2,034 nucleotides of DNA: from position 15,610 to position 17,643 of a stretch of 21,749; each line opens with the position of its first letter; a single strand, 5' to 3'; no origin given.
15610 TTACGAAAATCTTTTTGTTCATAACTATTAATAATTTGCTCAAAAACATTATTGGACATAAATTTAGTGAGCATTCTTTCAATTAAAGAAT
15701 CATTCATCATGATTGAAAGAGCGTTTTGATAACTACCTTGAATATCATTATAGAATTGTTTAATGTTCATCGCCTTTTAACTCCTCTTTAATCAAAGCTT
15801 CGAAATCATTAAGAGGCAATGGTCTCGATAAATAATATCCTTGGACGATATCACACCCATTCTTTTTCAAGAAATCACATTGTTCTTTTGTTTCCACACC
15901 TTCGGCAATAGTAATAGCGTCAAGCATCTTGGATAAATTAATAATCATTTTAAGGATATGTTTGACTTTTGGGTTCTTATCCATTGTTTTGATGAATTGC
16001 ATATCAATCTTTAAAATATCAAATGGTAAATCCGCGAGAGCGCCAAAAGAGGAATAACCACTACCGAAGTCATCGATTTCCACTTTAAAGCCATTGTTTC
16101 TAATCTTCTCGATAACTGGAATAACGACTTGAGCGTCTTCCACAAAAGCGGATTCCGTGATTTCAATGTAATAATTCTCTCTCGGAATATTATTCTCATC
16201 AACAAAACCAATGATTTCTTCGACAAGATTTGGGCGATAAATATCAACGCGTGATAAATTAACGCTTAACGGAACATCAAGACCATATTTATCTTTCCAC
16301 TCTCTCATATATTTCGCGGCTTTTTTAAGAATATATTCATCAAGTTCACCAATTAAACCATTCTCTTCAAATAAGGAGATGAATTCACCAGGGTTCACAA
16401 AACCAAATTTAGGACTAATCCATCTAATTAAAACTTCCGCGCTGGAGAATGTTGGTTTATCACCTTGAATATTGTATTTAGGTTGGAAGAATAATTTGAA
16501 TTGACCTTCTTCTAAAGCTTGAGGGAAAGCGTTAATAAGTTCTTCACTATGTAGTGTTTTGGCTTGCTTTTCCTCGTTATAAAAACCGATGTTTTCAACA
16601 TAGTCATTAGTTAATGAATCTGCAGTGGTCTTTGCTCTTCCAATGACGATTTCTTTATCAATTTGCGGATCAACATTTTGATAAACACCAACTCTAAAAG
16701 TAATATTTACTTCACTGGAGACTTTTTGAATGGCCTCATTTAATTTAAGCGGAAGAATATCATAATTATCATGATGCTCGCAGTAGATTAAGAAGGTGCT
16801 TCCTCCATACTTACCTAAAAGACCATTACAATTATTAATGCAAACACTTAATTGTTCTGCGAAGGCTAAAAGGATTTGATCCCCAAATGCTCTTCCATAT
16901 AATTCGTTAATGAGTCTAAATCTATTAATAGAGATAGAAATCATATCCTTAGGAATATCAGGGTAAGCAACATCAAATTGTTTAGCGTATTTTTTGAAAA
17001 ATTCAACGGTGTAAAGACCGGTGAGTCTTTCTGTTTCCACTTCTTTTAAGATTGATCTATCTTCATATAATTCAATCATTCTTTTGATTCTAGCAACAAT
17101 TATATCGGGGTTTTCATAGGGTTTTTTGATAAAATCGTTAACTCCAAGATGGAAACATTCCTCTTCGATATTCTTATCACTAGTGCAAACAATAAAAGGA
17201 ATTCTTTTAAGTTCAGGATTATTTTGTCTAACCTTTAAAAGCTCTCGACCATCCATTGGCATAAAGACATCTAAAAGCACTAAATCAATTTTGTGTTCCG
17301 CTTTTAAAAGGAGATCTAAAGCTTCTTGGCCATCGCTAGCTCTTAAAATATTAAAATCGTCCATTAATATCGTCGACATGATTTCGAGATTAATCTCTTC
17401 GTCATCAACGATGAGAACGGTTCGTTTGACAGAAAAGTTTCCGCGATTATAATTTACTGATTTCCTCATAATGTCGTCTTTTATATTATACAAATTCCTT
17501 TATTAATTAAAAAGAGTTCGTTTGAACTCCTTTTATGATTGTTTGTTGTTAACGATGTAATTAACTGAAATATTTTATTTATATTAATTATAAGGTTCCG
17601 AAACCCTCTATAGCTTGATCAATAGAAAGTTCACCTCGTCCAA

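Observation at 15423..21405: Four-gene phosphorelay linking an orphan sugar-type solute-binding lipoprotein and a hybrid histidine kinase, through a free Hpt protein, to a REC-(degenerate GGDEF)-EAL c-di-GMP phosphodiesterase.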

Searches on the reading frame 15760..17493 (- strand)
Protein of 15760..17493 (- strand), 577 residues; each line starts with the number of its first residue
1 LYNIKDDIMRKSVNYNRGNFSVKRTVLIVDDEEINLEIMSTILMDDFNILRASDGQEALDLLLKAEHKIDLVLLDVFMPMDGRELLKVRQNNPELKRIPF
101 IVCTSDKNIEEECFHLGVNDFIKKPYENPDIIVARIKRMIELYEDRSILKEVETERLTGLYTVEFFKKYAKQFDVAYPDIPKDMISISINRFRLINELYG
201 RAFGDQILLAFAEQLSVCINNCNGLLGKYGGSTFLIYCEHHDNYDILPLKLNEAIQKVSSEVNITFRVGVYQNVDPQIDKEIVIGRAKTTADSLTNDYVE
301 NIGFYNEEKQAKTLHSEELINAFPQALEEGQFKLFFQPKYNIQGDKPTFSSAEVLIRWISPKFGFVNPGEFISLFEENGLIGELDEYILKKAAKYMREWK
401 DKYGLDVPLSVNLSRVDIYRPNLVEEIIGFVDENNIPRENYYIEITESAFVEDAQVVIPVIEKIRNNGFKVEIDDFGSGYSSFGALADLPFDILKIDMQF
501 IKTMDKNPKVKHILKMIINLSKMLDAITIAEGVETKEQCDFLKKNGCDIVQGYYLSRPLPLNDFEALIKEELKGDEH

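Call 5: search_protein_families(library=pfam, proteins=[window:15760-17493:-], max_evalue=0.01)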
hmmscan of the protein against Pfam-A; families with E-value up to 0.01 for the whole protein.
window:15760-17493:- (577 aa): 3 families
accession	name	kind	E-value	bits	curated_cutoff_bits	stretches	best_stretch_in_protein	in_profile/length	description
PF00563.25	EAL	-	4.8e-64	216.4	31.3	1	321-558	2-236/236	EAL domain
PF00072.30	Response_reg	-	7.8e-18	65.1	30.2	1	26-132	1-107/111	Response regulator receiver domain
PF00990.26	GGDEF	-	1.1e-11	45.2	23.8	1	156-267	5-126/161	Diguanylate cyclase, GGDEF domain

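Call 6: search_protein_families(library=ncbifam, proteins=[window:15760-17493:-], max_evalue=0.01)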
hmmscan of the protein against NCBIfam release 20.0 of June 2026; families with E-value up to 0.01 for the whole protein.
window:15760-17493:- (577 aa): 80 families (the best 25 are shown)
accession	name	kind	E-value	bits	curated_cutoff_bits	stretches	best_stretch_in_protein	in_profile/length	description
NF052458.1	PhdiestGepA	equivalog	9.4e-71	239.1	1200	1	156-564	429-837/840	phosphodiesterase GepA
NF007474.0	PRK10060.1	equivalog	3.8e-69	233.6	782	1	155-573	240-659/663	cyclic di-GMP phosphodiesterase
NF008467.0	PRK11359.1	equivalog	5.8e-67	226.3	857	1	148-570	372-794/800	oxygen-sensing cyclic-di-GMP phosphodiesterase DosP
NF045675.1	PhdiestaseDibA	equivalog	6.2e-64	216.4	980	1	184-564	237-621/623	phosphodiesterase DibA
NF053781.1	cdiGMPphdstlr2612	equivalog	1e-63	215.6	1600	1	177-570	868-1267/1268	Tlr1612 family c-di-GMP phosphodiesterase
NF052596.1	RR_EAL_PvrR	equivalog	9.7e-57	192.4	580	2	305-572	127-393/398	response regulator cyclic di-GMP phosphodiesterase PvrR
NF008807.1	PRK11829.1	equivalog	6.1e-55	186.5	733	1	186-566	277-660/670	biofilm formation regulator HmsP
NF007839.0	PRK10551.1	equivalog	1.8e-42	145.6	461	1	325-571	270-513/518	cyclic di-GMP phosphodiesterase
NF007298.0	PRK09776.1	equivalog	1.2e-31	109.5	1135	1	187-564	721-1102/1111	diguanylate cyclase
NF052265.1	EAL_dom_RimA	equivalog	2.3e-31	109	430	1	402-559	76-234/248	S6 modification regulatory phosphodiesterase RimA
NF045673.1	c-di-GMPRcptLapD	equivalog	1.7e-28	99.3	1020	1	184-560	269-646/647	cyclic di-GMP receptor LapD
NF007135.0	PRK09581.1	equivalog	4.7e-27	94.9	474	2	25-140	4-120/457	PleD family two-component system response regulator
NF051476.1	CDiGphdiTpdA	equivalog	2.8e-16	59.4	1000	1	403-556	418-568/570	cyclic di-GMP phosphodiesterase TpdA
NF008617.0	PRK11596.1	equivalog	3.3e-16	59.3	190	1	471-569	155-253/255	cyclic-guanylate-specific phosphodiesterase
NF047654.1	DiguCycDgcRLepto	equivalog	7.7e-16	57.9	500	1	23-245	2-227/295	diguanylate cyclase DgcR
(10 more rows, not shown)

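Call 15: search_solved_structures(query=window:15760-17469:-, max_evalue=1e-10)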
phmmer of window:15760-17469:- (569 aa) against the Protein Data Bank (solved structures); distinct sequences matched with E-value up to 1e-10: 63 (the best 60 are shown).
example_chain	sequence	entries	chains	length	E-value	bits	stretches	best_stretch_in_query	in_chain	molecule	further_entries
4rnh_A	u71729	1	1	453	6.5e-58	199.9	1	178-560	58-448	Motility regulator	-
4rnf_A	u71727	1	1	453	1.6e-56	195.3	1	178-560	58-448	Motility regulator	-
5m3c_A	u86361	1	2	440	8.9e-54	186.3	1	165-557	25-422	Diguanylate cyclase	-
4rni_A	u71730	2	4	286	3.1e-50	174.6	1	295-560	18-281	Motility regulator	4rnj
5m1t_A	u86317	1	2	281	2.2e-43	151.9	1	308-556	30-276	MucR Phosphodiesterase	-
8arv_A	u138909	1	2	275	4.2e-43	151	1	308-562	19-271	Bifunctional diguanylate cyclase/phosphodiesterase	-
3s83_A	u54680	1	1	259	9.2e-42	146.6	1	318-560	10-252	GGDEF family protein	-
3u2e_A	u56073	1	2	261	9.4e-42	146.6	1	318-559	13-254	GGDEF family protein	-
4hjf_A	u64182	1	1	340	1.7e-41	145.7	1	318-560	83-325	GGDEF family protein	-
5yrp_A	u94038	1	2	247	9e-39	136.7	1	321-560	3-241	Sensory box/response regulator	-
4hu3_A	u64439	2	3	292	3.9e-38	134.6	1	313-556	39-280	Oxygen sensor protein DosP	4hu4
9cmf_A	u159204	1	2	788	5.9e-38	134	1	179-556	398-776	Oxygen sensor protein DosP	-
9clo_A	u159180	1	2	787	5.9e-38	134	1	179-556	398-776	Oxygen sensor protein DosP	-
9bgv_A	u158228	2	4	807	6.3e-38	133.9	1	179-556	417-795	Oxygen sensor protein DosP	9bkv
9cdr_A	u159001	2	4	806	6.3e-38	133.9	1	179-556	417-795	Oxygen sensor protein DosP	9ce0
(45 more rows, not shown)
